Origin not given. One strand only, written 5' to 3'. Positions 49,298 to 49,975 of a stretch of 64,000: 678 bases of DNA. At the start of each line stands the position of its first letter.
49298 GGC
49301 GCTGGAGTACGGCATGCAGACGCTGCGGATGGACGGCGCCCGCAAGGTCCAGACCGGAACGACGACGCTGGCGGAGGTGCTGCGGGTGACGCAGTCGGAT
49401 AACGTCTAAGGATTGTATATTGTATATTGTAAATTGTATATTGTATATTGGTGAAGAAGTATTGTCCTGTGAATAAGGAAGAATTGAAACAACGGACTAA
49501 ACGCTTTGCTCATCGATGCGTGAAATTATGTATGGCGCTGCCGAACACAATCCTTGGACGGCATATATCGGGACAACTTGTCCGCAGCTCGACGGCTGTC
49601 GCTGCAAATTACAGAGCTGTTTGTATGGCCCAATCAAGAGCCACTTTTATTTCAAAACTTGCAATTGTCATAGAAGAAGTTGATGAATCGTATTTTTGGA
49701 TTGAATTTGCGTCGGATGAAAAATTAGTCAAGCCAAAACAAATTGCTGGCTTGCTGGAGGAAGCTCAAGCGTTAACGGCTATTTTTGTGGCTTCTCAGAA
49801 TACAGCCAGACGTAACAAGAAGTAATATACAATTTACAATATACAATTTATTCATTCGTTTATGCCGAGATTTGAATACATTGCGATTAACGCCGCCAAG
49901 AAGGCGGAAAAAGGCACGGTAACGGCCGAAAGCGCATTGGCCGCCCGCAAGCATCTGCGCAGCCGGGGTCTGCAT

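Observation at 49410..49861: Four-helix-bundle (23S-rRNA-IVS/Avd family) gene bracketed by a perfect 22-bp inverted repeat of ATTGTAT heptamers, inserted between gspE and gspF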

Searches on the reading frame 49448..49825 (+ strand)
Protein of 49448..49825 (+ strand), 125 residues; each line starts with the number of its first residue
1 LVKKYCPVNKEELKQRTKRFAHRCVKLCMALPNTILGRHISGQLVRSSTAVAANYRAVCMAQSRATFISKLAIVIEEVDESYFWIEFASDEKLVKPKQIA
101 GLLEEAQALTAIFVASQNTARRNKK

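Call 3: search_protein_families(library=pfam, proteins=[window:49448-49825:+], max_evalue=0.01)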
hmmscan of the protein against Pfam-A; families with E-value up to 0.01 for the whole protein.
window:49448-49825:+ (125 aa): 1 family
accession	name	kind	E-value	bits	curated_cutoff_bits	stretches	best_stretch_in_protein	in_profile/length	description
PF05635.17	23S_rRNA_IVP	-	8.5e-11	42.5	33.8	1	12-112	4-103/106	23S rRNA-intervening sequence protein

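Call 4: search_protein_families(library=ncbifam, proteins=[window:49448-49825:+], max_evalue=0.01)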
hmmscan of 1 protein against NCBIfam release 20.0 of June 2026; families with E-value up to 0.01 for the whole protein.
window:49448-49825:+ (125 aa): 1 family
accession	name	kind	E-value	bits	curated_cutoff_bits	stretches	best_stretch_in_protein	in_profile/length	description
TIGR02436.1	TIGR02436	subfamily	6.9e-19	68.1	24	1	14-119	2-107/109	four helix bundle protein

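Call 16: find_homologous_proteins(query=window:49448-49825:+)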
Query window:49448-49825:+ (125 aa): 1291 proteins with E <= 0.001 among 1299 candidates; the best 120 are listed.
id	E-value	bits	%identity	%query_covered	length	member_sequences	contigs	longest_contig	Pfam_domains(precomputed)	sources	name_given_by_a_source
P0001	2.2e-68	245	99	94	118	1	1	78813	PF05635.18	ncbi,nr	ncbi:MAG: four helix bundle protein [Planctomycetales bacterium]|nr:four helix bundle protein [Planc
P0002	4.9e-56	205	83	94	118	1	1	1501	PF05635.18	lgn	-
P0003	1.7e-55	204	81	94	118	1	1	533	PF05635.18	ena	-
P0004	2.3e-55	203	81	94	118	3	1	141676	PF05635.18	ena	-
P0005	2.4e-55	203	81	94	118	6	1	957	PF05635.18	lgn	-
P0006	4.5e-55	202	80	94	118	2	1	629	PF05635.18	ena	-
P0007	2.3e-54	200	82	94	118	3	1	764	PF05635.18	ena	-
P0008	2.5e-54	200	80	94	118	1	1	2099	PF05635.18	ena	-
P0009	2.8e-54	200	82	94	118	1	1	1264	PF05635.18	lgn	-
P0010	3.4e-54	199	81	94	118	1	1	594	PF05635.18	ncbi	-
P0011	3.6e-54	199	77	99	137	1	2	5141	PF05635.18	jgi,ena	-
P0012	6.9e-54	199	80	94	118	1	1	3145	PF05635.18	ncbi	-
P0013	9.3e-54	198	80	94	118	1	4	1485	PF05635.18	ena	-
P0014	1.4e-53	198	81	94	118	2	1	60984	PF05635.18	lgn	-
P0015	1.5e-53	197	78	94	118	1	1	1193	PF05635.18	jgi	jgi:four helix bundle protein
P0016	1.7e-53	197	80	94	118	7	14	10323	PF05635.18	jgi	jgi:four helix bundle protein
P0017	3.3e-53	196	78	94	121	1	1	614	PF05635.18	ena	-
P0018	4.0e-53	196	81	94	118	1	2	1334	PF05635.18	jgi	jgi:four helix bundle protein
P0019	9.8e-53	195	78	94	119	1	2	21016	PF05635.18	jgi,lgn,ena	-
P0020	2.5e-52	193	80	94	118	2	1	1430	PF05635.18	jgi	-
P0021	2.6e-52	193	78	94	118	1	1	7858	PF05635.18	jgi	jgi:four helix bundle protein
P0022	3.0e-52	193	77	94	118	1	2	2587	PF05635.18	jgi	-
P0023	4.9e-52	193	76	94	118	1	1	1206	PF05635.18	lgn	-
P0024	5.1e-52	192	77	94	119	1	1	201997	PF05635.18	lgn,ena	-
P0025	6.0e-52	192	76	94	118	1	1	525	PF05635.18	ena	-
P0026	1.5e-51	191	77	94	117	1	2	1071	PF05635.18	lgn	-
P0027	2.2e-51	190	78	94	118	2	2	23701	PF05635.18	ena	-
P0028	2.6e-51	190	76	94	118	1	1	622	PF05635.18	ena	-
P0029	3.3e-51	190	76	94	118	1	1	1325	PF05635.18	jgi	-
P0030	3.9e-51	190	75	94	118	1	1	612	PF05635.18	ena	-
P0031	1.6e-50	188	75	94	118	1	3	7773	PF05635.18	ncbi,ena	-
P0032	5.7e-50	186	76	94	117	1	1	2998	PF05635.18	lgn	-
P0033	1.4e-48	181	68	98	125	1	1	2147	PF05635.18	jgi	jgi:four helix bundle protein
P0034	1.4e-46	175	72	93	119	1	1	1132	PF05635.18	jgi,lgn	jgi:four helix bundle protein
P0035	3.8e-46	174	73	94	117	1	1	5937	PF05635.18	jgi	-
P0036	9.3e-46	172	70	94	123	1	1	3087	PF05635.18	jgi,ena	-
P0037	2.0e-45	171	71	94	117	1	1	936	PF05635.18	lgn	-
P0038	2.2e-45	171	71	94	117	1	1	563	PF05635.18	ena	-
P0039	2.3e-45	171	71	94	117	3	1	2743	PF05635.18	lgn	-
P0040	2.5e-45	171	69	94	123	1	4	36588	PF05635.18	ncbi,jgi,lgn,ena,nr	ncbi:MAG TPA: four helix bundle protein [Planctomycetes bacterium]|nr:four helix bundle protein [Pla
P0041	3.5e-45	171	71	94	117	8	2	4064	PF05635.18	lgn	-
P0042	3.7e-45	170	68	91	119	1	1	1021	PF05635.18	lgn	-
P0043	4.2e-45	170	70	90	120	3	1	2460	PF05635.18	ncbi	-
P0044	1.3e-44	169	65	94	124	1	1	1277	PF05635.18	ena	-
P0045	2.5e-44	168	67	93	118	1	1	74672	PF05635.18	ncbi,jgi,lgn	ncbi:MAG: four helix bundle protein [Phycisphaerae bacterium]|jgi:four helix bundle protein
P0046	2.8e-44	168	69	90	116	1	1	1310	PF05635.18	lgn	-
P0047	3.3e-44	167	71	94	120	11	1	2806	PF05635.18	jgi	jgi:four helix bundle protein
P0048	3.9e-44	167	70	94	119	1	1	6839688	PF05635.18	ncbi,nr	ncbi:MAG: four helix bundle protein [Desulfobacterales bacterium]|nr:MAG: four helix bundle protein 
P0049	4.3e-44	167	68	94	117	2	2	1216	PF05635.18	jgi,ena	-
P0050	4.7e-44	167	67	93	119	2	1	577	PF05635.18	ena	-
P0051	4.7e-44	167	67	92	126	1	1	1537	PF05635.18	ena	-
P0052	1.0e-43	166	70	91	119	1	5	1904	PF05635.18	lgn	-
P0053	1.2e-43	166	67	94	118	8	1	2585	PF05635.18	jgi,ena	-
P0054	1.2e-43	166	68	90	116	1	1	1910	PF05635.18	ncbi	-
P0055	1.3e-43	165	68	90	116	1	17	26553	PF05635.18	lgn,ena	-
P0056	1.4e-43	165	68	91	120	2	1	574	PF05635.18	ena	-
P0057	1.5e-43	165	65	94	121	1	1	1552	PF05635.18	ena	-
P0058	1.5e-43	165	68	91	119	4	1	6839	PF05635.18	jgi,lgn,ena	-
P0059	1.5e-43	165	66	94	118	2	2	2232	PF05635.18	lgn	-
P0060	1.8e-43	165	79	79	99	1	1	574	PF05635.18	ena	-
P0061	1.8e-43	165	66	94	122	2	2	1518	PF05635.18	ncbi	-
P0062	1.8e-43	165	71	88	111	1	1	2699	PF05635.18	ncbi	ncbi:MAG: four helix bundle protein, partial [Planctomycetota bacterium]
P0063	2.2e-43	165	68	92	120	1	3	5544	PF05635.18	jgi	-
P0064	2.4e-43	165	69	94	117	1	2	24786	PF05635.18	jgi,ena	-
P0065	2.6e-43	164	66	94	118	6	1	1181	PF05635.18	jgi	-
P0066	2.8e-43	164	67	93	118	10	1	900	PF05635.18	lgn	-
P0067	2.9e-43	164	68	91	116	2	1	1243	PF05635.18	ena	-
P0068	3.5e-43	164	67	91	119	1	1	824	PF05635.18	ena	-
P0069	3.6e-43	164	68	90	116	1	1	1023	PF05635.18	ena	-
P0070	4.5e-43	164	67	91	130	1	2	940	PF05635.18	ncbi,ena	-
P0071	5.0e-43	164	64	94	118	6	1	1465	PF05635.18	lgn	-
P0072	5.2e-43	163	66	94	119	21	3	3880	PF05635.18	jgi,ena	-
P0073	5.3e-43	163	67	89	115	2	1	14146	PF05635.18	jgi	-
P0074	5.3e-43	163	68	92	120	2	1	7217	PF05635.18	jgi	jgi:four helix bundle protein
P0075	6.7e-43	163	66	94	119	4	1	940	PF05635.18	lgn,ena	-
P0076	6.8e-43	163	66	92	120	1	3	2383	PF05635.18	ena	-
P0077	7.0e-43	163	68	91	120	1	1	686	PF05635.18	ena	-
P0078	7.2e-43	163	67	90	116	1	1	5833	PF05635.18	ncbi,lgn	ncbi:MAG: four helix bundle protein [Ignavibacteriota bacterium]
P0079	7.4e-43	163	66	94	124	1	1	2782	PF05635.18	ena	-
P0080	8.8e-43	163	65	94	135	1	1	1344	PF05635.18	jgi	-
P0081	8.8e-43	163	65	94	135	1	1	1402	PF05635.18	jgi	-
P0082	9.1e-43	163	62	98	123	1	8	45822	PF05635.18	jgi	-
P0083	1.0e-42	163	66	93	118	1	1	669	PF05635.18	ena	-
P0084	1.1e-42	162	65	94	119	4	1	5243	PF05635.18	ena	-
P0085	1.2e-42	162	64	92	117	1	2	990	PF05635.18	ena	-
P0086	1.3e-42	162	64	94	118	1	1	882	PF05635.18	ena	-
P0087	1.4e-42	162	66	91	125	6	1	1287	PF05635.18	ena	-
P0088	1.4e-42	162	66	94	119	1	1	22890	PF05635.18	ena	-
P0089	1.4e-42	162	65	94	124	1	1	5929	PF05635.18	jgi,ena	-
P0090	1.4e-42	162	65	94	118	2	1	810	PF05635.18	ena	-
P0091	1.5e-42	162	66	93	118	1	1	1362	PF05635.18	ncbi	-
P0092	1.5e-42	162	64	93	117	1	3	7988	PF05635.18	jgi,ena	-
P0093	1.6e-42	162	65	93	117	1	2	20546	PF05635.18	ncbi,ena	-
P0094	1.6e-42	162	68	92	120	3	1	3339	PF05635.18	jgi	jgi:four helix bundle protein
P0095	1.7e-42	162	65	93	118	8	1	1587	PF05635.18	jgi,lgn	jgi:four helix bundle protein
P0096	1.7e-42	162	69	92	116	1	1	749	PF05635.18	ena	-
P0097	1.7e-42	162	66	90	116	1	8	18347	PF05635.18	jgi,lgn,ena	-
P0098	1.8e-42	162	64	91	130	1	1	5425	PF05635.18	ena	-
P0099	1.9e-42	162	64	91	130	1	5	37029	PF05635.18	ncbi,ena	-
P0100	1.9e-42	162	64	93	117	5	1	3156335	PF05635.18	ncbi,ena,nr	ncbi:MAG: four helix bundle protein [Ignavibacteriales bacterium]|nr:four helix bundle protein [Igna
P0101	1.9e-42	162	64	91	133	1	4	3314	PF05635.18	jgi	jgi:four helix bundle protein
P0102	2.1e-42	162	64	94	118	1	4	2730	PF05635.18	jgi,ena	-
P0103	2.4e-42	161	63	91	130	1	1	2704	PF05635.18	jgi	-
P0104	2.5e-42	161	64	92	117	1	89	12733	PF05635.18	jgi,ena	jgi:four helix bundle protein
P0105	2.6e-42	161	65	92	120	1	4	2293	PF05635.18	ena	-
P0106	2.7e-42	161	63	94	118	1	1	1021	PF05635.18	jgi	-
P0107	2.8e-42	161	63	92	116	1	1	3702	PF05635.18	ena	-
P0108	2.8e-42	161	65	94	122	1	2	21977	PF05635.18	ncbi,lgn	-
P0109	2.9e-42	161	66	90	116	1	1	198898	PF05635.18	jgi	-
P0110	2.9e-42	161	64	91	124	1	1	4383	PF05635.18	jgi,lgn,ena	-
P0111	2.9e-42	161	65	90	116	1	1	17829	PF05635.18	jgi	jgi:four helix bundle protein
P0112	3.0e-42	161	67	93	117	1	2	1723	PF05635.18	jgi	jgi:four helix bundle protein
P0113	3.2e-42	161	65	90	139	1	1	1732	PF05635.18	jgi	-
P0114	3.3e-42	161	68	91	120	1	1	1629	PF05635.18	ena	-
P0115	3.4e-42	161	64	92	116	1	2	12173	PF05635.18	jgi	-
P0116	3.7e-42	161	64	94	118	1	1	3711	PF05635.18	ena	-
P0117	4.1e-42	161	63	94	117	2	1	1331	PF05635.18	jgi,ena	-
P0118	4.2e-42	161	65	94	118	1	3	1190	PF05635.18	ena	-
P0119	4.3e-42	161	65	94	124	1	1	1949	PF05635.18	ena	-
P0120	4.5e-42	161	65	91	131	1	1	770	PF05635.18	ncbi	-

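Call 18: find_encoding_contigs(protein=P0001, flank=4000, max_places=3)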
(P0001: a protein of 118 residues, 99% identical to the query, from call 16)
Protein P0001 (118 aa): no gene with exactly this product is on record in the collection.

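Call 19: find_encoding_contigs(protein=P0004, flank=4000, max_places=3)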
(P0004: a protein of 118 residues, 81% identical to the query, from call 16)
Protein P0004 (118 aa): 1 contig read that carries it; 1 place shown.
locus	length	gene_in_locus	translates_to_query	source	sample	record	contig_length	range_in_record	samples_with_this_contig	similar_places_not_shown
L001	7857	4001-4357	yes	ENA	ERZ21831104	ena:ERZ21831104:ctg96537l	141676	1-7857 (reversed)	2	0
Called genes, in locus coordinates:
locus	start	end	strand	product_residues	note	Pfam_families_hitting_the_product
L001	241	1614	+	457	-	PF13375:RnfC_N, PF01512:Complex1_51K, PF13534:Fer4_17 (faint), PF10531:SLBB, PF13187:Fer4_9 (faint), PF12838:Fer4_7 (weak), PF13183:Fer4_8 (weak), PF13237:Fer4_10, +3 more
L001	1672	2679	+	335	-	PF03116:NQR2_RnfD_RnfE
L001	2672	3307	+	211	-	PF04205:FMN_bind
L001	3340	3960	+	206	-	PF02508:Rnf-Nqr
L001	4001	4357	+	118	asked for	PF05635:23S_rRNA_IVP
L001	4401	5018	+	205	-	PF02508:Rnf-Nqr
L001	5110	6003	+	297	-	PF04060:FeS, PF14697:Fer4_21 (weak), PF13459:Fer4_15 (faint), PF00037:Fer4, PF12797:Fer4_2 (weak), PF12837:Fer4_6 (weak)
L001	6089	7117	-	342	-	PF02424:ApbE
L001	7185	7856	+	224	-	?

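Call 21: find_encoding_contigs(protein=P0014, flank=4000, max_places=3)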
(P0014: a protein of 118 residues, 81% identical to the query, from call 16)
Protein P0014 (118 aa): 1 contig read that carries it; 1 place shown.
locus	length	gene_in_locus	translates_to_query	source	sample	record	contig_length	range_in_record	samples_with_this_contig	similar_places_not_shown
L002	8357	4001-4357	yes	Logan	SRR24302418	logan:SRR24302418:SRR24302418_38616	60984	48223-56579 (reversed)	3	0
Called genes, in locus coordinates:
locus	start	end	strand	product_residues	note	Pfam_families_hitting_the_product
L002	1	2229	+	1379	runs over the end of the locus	PF03958:Secretin_N, PF00263:Secretin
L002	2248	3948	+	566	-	PF05157:MshEN, PF00437:T2SSE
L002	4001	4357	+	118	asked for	PF05635:23S_rRNA_IVP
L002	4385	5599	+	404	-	PF28597:T2SSF_N, PF00482:T2SSF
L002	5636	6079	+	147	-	PF07963:N_methyl, PF08334:T2SSG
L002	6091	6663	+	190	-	-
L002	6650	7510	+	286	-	-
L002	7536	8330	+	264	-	-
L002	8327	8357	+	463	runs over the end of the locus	PF03934:T2SSK (faint)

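Call 22: find_encoding_contigs(protein=P0024, flank=4000, max_places=3)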
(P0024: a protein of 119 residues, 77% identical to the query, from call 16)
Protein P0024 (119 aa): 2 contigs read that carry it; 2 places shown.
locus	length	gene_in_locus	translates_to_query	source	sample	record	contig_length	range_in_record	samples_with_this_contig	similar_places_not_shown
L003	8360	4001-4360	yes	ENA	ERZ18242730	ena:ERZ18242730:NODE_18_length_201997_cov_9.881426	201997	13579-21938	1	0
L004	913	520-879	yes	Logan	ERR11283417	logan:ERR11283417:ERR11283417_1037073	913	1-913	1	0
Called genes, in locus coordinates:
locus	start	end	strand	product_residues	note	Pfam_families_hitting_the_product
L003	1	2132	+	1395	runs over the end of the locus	PF03958:Secretin_N (weak), PF00263:Secretin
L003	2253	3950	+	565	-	PF05157:MshEN, PF00437:T2SSE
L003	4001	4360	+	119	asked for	PF05635:23S_rRNA_IVP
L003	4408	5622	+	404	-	PF28597:T2SSF_N, PF00482:T2SSF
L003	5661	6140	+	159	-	PF07963:N_methyl (weak), PF08334:T2SSG, PF22434:PilW_C (weak)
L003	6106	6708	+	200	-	-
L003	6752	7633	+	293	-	-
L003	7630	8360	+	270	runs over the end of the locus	-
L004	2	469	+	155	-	?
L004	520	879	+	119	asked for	PF05635:23S_rRNA_IVP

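Call 28: find_related_loci(query=window:49469-49825:+, collection=genome_contigs, flank=3000)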
Query window:49469-49825:+ (118 aa) in genome_contigs; peptide patterns used: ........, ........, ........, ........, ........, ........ (x = any residue, [..] = any of these).
170 stretches matched a pattern; 17 encode a relative of the query (tblastn E <= 1e-3); 17 distinct loci.
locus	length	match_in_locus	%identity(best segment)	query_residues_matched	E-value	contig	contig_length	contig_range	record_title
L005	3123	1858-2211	81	1-118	8e-64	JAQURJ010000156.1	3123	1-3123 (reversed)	MAG: Phycisphaerae bacterium isolate STD1_70 NODE_156270_length_3123_cov_3.365487_Sandtown_D1, whole genome shotgun sequ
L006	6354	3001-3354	81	1-118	9e-63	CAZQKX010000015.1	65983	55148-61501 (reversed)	MAG TPA_asm: uncultured Pirellulales bacterium isolate SRP167671_co1_135 genome assembly, contig: NODE_444_length_65983_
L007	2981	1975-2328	75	1-118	6e-59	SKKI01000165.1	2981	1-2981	MAG: Phycisphaerae bacterium isolate CSSed162cmA_150 CSSed16-2cmA-201283, whole genome shotgun sequence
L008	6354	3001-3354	71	1-117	6e-53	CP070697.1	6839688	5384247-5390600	MAG: Desulfobacterales bacterium isolate bin589 chromosome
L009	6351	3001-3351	69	1-117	2e-52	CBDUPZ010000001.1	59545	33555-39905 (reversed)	MAG TPA_asm: uncultured bacterium isolate SRR6823441_binner12_Refined_51 genome assembly, contig: ERZ1742239.444, whole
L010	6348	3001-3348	67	1-116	2e-52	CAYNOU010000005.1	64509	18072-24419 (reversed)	MAG TPA_asm: uncultured Candidatus Cloacimonadota bacterium isolate SRP214966_co5_334 genome assembly, contig: NODE_185_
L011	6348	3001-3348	65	1-116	1e-50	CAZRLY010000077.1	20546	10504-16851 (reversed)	MAG TPA_asm: uncultured bacterium isolate binchicken_co97_140 genome assembly, contig: NODE_10673_length_20546_cov_6.556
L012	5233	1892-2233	66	1-114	2e-49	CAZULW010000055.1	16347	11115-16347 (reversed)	MAG TPA_asm: uncultured bacterium isolate binchicken_co136_34 genome assembly, contig: NODE_1598_length_16347_cov_44.967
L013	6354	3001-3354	60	1-118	2e-46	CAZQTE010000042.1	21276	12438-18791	MAG TPA_asm: uncultured Saprospiraceae bacterium isolate SRP268394_co1_143 genome assembly, contig: NODE_4221_length_212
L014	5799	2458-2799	60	1-114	7e-45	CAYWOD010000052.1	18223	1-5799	MAG TPA_asm: uncultured Pirellulales bacterium isolate SRP068000_co1_578 genome assembly, contig: NODE_4434_length_18223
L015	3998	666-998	60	1-116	2e-44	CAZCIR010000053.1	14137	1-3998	MAG TPA_asm: uncultured Pirellulales bacterium isolate binchicken_co34_225 genome assembly, contig: NODE_7211_length_141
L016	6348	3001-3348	57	3-118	3e-41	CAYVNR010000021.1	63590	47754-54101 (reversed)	MAG TPA_asm: uncultured Flavobacteriaceae bacterium isolate SRP342821_co1_17 genome assembly, contig: NODE_303_length_63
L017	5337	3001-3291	64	19-115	5e-41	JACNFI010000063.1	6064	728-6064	MAG: Candidatus Cloacimonadota bacterium isolate NIOZ-UU1 NIOZ-UU_NODE_16507_length_6064_cov_6.92378, whole genome shotg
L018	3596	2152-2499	57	1-116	2e-38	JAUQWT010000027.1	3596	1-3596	MAG: Ignavibacteria bacterium isolate BIN10 contig_12581, whole genome shotgun sequence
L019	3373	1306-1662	55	1-118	2e-37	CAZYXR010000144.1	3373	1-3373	MAG TPA_asm: uncultured Chitinophagaceae bacterium isolate binchicken_co179_76 genome assembly, contig: NODE_42387_lengt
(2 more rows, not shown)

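Call 47: search_solved_structures(query=window:49469-49825:+, max_evalue=0.01)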
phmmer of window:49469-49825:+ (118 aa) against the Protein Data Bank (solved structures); distinct sequences matched with E-value up to 0.01: 1.
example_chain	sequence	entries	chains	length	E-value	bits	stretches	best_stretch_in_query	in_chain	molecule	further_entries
2rld_A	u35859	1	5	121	1.5e-11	47.7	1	5-114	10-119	Uncharacterized protein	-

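Call 50: search_solved_structures(query=A1, max_evalue=1)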
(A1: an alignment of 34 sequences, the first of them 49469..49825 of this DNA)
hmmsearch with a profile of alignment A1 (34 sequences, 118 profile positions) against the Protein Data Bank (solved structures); distinct sequences matched with E-value up to 1: 1.
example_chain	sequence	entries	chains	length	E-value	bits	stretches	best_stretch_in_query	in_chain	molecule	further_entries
2rld_A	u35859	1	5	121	8e-20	74.1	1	1-116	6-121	Uncharacterized protein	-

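Call 58: predict_structure(alignment_id=A1)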
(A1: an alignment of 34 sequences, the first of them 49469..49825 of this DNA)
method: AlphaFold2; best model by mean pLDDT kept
length: 118 residues; sequences in the alignment: 34
mean_pLDDT: 96.4   pTM: 0.88
mean pLDDT of the five models: 96.4, 96.2, 96.0, 95.8, 95.7
residues with pLDDT >= 90: 112; 70-90: 5; 50-70: 1; < 50: 0
segments of 3 or more residues with pLDDT < 50: none
pLDDT, mean of each block of 10 residues (from residue 1): 91 98 97 98 98 96 98 99 97 98 98 87
secondary structure, 60 per line:
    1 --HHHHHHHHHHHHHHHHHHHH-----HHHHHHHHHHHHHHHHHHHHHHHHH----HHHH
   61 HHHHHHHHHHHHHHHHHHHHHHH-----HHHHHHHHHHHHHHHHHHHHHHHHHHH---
elements in order: H3-22 H28-52 H57-83 H89-115
